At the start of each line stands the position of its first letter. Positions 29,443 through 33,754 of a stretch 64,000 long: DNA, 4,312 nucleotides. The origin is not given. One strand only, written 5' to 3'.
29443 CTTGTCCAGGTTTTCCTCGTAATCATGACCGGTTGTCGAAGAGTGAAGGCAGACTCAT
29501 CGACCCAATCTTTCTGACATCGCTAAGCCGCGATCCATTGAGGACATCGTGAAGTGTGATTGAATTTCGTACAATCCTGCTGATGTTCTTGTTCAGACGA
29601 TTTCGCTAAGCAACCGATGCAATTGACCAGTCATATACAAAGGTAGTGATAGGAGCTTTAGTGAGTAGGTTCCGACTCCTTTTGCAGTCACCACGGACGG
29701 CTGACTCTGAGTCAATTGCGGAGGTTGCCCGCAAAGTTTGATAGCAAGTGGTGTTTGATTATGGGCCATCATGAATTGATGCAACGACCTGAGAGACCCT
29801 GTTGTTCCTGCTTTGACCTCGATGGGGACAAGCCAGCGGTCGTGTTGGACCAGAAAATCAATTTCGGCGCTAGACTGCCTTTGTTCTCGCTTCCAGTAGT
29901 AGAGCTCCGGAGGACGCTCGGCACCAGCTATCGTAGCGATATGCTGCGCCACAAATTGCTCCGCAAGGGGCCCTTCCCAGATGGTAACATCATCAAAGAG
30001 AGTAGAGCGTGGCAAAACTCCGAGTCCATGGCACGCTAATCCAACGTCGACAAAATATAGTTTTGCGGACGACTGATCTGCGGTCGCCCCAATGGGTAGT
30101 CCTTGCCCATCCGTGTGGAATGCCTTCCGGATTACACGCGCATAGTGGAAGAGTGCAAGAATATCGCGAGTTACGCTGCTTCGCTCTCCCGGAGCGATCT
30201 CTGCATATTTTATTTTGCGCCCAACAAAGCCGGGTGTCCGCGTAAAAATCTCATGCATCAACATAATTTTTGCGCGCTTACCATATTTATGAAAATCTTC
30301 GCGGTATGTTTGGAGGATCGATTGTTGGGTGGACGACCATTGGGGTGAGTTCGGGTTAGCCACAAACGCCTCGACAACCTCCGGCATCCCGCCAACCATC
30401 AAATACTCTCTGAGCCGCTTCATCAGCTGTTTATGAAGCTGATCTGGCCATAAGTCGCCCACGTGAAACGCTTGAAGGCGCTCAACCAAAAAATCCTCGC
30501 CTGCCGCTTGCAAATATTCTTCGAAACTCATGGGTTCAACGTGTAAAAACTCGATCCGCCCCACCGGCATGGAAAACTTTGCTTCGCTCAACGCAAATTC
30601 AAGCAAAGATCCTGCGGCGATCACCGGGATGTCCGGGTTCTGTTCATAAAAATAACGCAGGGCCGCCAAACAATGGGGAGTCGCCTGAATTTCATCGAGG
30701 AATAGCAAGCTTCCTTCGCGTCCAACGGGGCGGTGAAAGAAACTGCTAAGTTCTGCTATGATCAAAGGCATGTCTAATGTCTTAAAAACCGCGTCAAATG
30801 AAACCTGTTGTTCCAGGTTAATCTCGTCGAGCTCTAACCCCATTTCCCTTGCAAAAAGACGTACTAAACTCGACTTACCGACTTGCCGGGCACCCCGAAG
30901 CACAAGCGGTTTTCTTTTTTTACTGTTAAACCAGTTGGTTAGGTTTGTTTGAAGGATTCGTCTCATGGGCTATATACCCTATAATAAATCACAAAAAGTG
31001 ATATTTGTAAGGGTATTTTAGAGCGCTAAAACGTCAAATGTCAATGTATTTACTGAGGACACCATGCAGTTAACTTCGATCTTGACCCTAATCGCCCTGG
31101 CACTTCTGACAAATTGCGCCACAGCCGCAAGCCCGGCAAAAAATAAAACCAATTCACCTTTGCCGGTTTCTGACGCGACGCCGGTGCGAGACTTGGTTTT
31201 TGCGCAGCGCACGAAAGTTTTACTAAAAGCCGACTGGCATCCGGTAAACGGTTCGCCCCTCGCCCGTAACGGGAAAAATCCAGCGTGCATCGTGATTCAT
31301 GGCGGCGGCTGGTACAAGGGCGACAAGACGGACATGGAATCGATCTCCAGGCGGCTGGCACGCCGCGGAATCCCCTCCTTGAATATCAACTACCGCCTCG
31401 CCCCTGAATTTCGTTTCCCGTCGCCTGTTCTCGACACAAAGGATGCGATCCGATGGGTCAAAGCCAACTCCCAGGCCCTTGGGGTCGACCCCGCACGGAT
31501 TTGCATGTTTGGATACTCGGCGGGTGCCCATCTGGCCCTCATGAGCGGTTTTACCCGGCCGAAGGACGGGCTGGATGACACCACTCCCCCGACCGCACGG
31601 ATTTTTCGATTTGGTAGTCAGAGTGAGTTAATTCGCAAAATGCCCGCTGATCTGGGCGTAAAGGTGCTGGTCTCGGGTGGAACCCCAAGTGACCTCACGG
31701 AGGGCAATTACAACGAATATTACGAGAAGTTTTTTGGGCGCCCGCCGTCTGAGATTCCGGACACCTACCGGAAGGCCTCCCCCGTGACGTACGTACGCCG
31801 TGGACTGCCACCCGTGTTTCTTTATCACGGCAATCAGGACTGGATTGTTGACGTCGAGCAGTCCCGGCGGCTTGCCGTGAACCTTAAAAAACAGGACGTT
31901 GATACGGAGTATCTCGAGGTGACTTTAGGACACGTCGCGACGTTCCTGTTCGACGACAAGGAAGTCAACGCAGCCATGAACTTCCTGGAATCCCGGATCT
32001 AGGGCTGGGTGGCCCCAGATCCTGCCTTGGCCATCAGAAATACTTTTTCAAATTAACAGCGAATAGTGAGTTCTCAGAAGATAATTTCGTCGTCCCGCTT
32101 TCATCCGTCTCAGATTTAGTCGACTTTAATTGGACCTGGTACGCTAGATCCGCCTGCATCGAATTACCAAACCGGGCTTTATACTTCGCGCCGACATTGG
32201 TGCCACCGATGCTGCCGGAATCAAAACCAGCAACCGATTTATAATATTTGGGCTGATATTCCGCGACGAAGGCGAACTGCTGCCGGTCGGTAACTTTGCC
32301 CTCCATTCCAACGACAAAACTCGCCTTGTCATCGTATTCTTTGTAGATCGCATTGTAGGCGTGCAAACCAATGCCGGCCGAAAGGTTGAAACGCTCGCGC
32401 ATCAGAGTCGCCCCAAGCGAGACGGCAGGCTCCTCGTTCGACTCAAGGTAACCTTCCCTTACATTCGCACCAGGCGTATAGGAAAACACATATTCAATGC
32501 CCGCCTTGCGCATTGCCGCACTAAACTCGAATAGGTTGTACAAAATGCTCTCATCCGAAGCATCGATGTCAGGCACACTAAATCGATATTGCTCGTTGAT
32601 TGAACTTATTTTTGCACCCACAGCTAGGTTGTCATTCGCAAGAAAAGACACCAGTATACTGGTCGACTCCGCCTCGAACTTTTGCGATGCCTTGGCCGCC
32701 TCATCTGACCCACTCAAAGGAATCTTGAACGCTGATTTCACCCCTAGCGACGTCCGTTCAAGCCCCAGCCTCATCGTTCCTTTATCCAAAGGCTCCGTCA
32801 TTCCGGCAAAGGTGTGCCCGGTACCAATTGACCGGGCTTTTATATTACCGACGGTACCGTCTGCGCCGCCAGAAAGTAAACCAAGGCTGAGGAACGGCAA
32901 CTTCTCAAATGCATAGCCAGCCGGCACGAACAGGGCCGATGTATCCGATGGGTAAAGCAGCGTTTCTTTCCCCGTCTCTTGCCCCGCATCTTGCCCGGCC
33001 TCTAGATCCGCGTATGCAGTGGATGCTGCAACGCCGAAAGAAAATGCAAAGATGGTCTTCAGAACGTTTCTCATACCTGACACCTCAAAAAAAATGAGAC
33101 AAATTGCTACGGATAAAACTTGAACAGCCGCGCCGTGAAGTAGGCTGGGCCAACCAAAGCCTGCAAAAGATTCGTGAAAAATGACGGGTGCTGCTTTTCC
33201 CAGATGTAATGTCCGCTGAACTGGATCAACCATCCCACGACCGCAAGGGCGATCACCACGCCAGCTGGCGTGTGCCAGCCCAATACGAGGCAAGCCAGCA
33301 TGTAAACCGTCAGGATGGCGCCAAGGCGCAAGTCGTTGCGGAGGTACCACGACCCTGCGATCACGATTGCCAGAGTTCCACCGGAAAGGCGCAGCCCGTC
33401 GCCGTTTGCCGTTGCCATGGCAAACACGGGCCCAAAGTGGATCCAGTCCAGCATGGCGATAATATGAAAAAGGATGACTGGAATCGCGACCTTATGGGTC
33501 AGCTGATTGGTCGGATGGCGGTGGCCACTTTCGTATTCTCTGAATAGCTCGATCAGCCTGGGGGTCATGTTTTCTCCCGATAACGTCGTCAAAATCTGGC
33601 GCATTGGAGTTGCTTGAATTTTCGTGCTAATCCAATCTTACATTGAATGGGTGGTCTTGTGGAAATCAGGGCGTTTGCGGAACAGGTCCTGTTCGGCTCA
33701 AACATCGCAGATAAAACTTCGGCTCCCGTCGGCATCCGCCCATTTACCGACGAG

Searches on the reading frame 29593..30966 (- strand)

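Call 78: search_protein_families(library=pfam, proteins=[window:29593-30966:-], max_evalue=0.0001)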
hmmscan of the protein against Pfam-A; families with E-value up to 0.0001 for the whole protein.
window:29593-30966:- (457 aa): 2 families
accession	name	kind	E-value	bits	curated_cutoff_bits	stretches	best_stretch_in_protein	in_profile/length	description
PF13635.12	DUF4143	-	4.1e-29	101.8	28.1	1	223-387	2-160/160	Domain of unknown function (DUF4143)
PF13173.12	AAA_14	-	1e-21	77.7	27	1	18-152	2-129/129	AAA domain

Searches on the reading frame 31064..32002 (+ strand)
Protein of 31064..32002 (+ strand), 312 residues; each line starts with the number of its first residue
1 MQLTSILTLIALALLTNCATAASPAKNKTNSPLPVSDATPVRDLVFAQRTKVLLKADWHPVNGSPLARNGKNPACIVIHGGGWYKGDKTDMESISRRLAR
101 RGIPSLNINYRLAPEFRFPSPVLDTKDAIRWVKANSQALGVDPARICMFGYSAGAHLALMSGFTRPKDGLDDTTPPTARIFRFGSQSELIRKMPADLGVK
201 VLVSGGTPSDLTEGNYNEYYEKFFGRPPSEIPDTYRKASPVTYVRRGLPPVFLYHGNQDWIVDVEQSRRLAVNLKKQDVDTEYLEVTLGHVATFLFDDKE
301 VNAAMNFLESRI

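Call 78: search_protein_families(library=pfam, proteins=[window:31064-32002:+], max_evalue=0.0001)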
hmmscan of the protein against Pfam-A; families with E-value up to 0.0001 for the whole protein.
window:31064-32002:+ (312 aa): 5 families
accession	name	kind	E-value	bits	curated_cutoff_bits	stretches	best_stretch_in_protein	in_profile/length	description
PF20434.5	BD-FAE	-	5.9e-44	150.6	26.8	1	67-273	8-214/215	BD-FAE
PF07859.19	Abhydrolase_3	-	1.8e-23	83.8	25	1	76-286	2-201/210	alpha/beta hydrolase fold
PF00326.27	Peptidase_S9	-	1.9e-09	37.8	22.6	1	219-284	112-180/213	Prolyl oligopeptidase family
PF00135.34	COesterase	-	4.7e-09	36.2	27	1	69-158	100-197/515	Carboxylesterase family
PF03583.20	LIP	-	1.7e-05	24.7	23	0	249-311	216-277/286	Secretory lipase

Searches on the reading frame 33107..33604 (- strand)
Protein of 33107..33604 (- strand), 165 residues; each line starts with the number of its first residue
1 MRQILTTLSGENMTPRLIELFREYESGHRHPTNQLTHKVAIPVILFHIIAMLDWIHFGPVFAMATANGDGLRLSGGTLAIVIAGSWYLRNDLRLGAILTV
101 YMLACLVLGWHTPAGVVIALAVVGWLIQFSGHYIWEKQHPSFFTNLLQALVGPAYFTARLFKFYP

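Call 4: search_protein_families(library=pfam, proteins=[window:33107-33604:-], max_evalue=0.01)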
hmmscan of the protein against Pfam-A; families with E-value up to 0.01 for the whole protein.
window:33107-33604:- (165 aa): 1 family
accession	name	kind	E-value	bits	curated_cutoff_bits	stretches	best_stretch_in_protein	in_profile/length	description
PF06127.16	Mpo1-like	-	1.5e-15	57.6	24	1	19-159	6-89/95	2-hydroxy-palmitic acid dioxygenase Mpo1-like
